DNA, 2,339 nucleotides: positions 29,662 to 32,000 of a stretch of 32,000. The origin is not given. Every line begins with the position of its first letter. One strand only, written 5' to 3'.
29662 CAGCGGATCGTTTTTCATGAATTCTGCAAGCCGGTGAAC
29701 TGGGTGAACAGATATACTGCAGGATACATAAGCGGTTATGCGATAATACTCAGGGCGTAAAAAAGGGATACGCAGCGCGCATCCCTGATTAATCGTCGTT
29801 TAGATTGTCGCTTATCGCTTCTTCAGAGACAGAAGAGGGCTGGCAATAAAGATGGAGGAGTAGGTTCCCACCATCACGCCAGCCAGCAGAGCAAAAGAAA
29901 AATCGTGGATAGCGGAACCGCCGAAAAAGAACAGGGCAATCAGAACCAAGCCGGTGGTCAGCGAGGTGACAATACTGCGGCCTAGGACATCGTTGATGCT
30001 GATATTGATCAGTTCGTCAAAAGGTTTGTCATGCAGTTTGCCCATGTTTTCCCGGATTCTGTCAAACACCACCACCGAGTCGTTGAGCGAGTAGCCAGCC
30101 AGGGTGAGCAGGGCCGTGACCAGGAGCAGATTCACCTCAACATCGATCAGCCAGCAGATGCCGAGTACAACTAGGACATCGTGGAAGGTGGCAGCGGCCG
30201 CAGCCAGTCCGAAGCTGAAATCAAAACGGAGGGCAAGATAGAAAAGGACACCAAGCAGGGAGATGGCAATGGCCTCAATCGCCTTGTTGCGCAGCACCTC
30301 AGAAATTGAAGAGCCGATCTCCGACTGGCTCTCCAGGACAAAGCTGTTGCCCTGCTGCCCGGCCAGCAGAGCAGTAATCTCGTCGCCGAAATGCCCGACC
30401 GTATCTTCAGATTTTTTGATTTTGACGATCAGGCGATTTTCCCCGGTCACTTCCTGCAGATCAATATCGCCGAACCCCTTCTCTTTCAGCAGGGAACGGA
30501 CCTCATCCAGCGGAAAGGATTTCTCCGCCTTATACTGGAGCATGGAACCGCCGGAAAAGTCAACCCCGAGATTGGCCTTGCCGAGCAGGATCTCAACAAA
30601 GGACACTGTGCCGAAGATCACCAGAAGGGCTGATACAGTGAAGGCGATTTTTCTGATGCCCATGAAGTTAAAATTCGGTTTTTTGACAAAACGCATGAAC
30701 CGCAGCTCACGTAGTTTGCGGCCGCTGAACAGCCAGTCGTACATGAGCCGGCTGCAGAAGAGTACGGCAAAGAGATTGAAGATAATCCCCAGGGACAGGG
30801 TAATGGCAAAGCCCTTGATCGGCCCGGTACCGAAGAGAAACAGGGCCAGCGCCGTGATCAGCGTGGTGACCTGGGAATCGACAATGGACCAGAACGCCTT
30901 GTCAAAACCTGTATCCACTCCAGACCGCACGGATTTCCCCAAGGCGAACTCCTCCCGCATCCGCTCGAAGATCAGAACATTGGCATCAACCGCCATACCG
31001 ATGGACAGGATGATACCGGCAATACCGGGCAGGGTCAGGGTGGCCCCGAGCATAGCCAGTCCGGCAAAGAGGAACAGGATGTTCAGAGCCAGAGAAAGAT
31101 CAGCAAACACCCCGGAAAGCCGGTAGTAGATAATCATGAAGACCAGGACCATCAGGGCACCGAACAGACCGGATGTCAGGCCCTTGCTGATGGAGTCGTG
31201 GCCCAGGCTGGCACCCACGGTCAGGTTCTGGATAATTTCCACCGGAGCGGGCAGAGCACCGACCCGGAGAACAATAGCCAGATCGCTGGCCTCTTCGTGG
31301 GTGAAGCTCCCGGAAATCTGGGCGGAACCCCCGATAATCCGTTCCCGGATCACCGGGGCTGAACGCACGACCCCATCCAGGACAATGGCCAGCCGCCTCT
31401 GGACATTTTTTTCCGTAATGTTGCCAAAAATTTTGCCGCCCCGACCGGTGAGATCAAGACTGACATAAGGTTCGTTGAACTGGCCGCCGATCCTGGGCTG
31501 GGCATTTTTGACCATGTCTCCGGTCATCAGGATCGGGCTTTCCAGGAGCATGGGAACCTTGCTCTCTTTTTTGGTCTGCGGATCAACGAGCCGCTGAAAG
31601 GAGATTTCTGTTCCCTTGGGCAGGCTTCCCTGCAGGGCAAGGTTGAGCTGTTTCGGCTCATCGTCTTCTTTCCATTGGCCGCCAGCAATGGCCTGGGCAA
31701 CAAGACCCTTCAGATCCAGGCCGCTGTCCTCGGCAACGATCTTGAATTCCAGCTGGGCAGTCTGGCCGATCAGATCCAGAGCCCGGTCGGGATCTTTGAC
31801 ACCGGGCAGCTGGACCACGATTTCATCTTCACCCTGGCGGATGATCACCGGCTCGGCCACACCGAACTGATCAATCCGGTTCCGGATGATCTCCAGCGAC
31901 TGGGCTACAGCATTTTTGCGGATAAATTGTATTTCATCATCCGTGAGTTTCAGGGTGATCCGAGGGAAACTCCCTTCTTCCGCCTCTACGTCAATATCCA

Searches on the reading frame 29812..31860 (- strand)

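Call 82: search_protein_families(library=pfam, proteins=[window:29812-31860:-], max_evalue=0.001)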
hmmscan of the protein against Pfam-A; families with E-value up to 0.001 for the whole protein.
window:29812-31860:- (682 aa): 6 families
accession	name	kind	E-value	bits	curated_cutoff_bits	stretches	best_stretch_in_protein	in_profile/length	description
PF02355.23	SecD_SecF_C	-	1.3e-74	250.1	20.5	2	506-678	12-184/189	Protein export membrane protein SecD/SecF, C-terminal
PF22599.2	SecDF_P1_head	-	7.2e-37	126.2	27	1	98-205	7-114/114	SecDF, P1 head subdomain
PF21760.3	SecD_1st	-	2e-18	66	27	1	2-43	18-59/60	Protein translocase subunit SecDF, P1 domain, N-terminal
PF03176.21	MMPL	-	1.3e-07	31.3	20.5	1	235-367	153-292/333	MMPL family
PF00873.25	ACR_tran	-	7e-06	24.5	28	1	222-398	328-515/1021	AcrB/AcrD/AcrF family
PF07549.19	Sec_GG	-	0.00012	22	20.3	1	430-448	9-27/28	SecD/SecF GG Motif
